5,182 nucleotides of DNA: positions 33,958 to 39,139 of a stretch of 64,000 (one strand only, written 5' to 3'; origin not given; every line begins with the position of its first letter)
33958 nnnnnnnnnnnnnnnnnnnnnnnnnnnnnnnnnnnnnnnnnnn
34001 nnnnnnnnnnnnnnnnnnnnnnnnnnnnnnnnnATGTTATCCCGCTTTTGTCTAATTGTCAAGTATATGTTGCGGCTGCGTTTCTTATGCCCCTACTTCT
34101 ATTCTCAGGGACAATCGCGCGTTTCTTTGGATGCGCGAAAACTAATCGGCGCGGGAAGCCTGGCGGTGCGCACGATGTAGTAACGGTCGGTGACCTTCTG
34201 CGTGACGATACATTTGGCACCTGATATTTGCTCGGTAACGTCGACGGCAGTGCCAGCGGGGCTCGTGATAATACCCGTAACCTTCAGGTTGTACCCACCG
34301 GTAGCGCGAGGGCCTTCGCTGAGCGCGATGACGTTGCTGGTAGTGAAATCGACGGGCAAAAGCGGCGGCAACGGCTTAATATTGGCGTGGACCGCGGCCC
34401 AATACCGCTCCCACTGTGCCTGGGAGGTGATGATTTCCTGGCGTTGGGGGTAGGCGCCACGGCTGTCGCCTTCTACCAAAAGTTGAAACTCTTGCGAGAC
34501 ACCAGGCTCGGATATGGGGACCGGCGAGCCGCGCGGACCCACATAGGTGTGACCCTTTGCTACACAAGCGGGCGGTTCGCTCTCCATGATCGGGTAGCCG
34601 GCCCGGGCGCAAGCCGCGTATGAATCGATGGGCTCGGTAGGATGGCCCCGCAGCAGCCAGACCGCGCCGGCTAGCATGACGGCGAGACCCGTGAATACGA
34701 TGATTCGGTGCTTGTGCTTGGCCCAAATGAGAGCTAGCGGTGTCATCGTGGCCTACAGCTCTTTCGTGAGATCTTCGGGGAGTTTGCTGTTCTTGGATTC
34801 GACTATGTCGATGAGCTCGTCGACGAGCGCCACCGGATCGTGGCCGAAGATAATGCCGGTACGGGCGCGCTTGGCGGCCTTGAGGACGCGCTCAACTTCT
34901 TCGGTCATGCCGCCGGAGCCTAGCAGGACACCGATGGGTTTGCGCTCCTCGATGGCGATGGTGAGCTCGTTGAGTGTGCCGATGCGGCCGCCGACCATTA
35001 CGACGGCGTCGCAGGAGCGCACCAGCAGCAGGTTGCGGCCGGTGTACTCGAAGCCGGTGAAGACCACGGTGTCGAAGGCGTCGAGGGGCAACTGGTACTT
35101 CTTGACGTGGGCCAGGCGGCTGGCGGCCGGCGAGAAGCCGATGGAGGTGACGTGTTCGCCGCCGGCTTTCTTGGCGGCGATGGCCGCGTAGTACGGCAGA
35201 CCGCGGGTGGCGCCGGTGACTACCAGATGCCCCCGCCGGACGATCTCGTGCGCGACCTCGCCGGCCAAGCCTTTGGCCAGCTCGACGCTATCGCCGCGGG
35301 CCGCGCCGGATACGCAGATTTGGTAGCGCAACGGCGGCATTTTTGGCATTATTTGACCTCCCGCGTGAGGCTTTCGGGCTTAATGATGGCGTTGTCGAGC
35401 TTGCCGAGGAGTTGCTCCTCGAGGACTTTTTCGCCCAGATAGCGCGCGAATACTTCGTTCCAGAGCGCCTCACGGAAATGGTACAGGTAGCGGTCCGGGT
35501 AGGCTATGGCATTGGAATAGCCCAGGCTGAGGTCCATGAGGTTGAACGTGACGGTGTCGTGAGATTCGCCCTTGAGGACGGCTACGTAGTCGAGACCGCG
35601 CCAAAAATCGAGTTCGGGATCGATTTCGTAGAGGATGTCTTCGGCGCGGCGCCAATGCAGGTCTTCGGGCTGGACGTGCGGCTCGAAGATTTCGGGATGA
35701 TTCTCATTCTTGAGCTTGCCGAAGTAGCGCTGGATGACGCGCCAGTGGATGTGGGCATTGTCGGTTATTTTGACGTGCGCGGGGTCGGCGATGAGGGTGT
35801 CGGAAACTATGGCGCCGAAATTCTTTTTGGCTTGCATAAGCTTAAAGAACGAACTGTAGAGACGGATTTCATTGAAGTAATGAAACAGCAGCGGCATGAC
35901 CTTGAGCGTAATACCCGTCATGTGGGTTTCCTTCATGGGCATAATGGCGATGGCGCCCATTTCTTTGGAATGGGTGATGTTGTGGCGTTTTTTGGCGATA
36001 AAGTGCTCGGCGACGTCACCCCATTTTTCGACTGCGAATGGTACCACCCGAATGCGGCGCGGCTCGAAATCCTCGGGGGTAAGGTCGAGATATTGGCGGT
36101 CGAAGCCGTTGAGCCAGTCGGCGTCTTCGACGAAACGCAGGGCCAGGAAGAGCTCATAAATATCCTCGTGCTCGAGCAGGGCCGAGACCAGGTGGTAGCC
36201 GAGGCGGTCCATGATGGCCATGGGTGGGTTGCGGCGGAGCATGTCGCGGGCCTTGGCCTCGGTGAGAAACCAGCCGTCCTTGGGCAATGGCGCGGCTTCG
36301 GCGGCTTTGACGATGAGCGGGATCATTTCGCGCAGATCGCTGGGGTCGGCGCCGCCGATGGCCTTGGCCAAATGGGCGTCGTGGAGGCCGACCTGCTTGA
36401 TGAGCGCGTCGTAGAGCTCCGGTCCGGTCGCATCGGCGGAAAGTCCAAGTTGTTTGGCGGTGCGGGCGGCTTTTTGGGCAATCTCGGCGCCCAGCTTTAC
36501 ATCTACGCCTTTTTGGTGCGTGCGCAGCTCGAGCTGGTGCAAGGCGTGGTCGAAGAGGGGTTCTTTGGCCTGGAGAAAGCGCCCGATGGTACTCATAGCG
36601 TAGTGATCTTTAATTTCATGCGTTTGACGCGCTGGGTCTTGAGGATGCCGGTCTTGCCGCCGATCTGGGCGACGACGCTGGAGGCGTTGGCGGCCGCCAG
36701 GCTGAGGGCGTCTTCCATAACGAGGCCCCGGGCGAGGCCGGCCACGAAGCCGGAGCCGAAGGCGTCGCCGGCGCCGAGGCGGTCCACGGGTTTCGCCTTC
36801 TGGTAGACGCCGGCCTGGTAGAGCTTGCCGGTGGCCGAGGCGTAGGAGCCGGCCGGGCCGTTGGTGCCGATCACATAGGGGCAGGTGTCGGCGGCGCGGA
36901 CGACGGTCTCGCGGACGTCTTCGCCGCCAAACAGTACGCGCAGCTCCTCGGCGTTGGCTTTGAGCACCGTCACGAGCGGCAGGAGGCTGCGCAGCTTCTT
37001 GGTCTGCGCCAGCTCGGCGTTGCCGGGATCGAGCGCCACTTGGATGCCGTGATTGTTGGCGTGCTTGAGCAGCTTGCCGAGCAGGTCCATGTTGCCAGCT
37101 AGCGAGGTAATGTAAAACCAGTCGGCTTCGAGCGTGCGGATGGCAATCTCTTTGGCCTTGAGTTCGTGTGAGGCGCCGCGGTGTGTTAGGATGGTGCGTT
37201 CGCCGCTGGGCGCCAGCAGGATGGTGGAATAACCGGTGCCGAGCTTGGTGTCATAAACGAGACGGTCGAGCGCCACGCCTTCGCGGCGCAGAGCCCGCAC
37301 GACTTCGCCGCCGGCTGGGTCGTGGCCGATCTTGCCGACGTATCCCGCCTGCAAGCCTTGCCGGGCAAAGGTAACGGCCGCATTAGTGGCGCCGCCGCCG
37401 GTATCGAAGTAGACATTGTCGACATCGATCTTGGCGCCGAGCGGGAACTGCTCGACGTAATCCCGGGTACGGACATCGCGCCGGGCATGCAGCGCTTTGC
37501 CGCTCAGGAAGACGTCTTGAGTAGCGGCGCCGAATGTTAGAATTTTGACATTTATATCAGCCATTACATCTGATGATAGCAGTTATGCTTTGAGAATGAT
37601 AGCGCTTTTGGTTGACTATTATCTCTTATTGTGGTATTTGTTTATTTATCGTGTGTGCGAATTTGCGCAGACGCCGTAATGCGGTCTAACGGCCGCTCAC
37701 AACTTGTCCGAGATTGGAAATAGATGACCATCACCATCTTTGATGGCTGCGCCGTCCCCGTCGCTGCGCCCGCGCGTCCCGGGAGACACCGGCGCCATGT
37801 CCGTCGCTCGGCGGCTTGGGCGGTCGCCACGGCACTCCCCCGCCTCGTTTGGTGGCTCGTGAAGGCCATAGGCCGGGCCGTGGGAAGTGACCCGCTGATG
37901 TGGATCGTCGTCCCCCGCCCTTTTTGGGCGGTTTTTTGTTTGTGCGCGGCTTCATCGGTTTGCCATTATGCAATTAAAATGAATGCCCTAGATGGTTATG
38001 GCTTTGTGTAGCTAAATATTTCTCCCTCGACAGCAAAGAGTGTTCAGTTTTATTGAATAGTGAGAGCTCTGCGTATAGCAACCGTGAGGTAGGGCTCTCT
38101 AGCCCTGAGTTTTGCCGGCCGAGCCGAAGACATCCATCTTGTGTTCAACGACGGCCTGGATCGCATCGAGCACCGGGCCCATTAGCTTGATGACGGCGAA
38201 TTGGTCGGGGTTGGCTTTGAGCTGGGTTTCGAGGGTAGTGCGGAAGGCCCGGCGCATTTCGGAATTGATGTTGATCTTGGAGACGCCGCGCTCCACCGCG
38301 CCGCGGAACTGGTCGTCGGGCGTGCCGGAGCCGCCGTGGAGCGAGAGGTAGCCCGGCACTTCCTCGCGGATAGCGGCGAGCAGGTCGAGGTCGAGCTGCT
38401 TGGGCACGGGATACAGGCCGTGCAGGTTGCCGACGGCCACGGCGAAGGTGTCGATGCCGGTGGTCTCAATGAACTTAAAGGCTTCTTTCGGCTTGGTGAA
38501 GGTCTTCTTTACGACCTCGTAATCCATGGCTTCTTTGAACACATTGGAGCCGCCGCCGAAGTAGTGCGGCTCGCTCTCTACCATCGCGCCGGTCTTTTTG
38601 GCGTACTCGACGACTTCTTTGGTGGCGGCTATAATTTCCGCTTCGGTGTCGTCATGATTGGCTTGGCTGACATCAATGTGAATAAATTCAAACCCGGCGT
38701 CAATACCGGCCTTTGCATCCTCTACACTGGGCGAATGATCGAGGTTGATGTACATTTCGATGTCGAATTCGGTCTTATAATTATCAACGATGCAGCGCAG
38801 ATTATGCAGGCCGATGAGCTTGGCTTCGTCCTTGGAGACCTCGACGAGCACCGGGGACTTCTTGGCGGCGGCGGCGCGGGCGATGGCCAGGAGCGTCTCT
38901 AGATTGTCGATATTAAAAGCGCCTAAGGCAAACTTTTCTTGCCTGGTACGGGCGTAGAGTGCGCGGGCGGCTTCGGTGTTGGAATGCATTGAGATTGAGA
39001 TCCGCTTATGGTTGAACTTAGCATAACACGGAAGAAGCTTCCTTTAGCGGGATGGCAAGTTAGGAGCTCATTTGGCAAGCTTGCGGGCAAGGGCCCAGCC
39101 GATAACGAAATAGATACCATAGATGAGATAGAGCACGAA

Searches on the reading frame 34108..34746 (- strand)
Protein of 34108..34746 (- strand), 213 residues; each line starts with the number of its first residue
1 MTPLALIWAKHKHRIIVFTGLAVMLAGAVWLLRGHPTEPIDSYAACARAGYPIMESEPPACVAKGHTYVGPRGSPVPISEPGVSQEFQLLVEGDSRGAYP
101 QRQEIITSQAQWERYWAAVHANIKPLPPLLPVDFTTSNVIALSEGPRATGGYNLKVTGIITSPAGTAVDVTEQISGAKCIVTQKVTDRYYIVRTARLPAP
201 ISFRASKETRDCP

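Call 97: search_protein_families(library=pfam, proteins=[window:34108-34746:-], max_evalue=0.0001)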
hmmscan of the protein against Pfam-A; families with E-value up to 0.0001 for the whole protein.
window:34108-34746:- (213 aa): 1 family
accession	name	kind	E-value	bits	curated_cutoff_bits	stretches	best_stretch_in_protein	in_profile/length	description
PF14343.11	PrcB_C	-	8.3e-05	23.2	24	0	139-187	2-48/56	PrcB C-terminal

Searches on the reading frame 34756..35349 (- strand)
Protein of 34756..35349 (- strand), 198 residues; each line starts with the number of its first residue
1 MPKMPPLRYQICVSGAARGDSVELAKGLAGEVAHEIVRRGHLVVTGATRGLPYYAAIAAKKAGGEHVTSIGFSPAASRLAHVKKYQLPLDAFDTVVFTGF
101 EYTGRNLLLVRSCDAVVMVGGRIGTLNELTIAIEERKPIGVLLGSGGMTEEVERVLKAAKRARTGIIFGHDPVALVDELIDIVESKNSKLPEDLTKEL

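Call 97: search_protein_families(library=pfam, proteins=[window:34756-35349:-], max_evalue=0.0001)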
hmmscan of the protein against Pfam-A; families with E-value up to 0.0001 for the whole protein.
window:34756-35349:- (198 aa): 1 family
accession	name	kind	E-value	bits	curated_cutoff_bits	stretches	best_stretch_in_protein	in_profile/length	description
PF18306.6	LDcluster4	-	2.8e-28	98.9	26.3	1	9-153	2-127/151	SLOG cluster4 family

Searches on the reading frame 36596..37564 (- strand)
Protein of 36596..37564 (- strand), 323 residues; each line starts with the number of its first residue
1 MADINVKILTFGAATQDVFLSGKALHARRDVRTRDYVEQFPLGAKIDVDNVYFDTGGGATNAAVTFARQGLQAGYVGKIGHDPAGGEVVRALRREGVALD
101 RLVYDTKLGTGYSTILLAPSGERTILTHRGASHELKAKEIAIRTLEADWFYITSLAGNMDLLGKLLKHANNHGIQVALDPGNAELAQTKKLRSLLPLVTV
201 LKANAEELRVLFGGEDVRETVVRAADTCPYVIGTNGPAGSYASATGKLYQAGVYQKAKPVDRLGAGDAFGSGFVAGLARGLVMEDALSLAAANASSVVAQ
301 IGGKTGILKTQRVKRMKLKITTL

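Call 60: search_protein_families(library=pfam, proteins=[window:36596-37564:-], max_evalue=0.0001)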
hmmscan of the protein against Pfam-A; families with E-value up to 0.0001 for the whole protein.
window:36596-37564:- (323 aa): 1 family
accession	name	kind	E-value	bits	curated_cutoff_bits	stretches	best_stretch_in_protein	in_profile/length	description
PF00294.29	PfkB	-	5.8e-44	151.1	25.8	1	37-305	18-297/302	pfkB family carbohydrate kinase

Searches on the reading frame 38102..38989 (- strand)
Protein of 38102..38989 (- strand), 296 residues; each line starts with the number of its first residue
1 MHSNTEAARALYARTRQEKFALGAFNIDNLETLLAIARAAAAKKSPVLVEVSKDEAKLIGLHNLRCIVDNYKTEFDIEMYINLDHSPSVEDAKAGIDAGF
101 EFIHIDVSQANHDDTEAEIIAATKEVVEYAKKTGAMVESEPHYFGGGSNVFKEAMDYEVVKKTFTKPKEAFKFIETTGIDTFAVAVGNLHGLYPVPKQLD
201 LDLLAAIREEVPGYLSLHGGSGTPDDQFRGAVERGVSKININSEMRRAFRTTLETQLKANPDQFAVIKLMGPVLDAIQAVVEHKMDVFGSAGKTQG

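Call 60: search_protein_families(library=pfam, proteins=[window:38102-38989:-], max_evalue=0.0001)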
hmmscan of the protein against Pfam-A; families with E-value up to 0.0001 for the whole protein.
window:38102-38989:- (296 aa): 1 family
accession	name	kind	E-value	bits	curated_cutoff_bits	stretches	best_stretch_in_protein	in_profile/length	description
PF01116.26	F_bP_aldolase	-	2.8e-68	230.9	25.5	1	9-293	4-277/277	Fructose-bisphosphate aldolase class-II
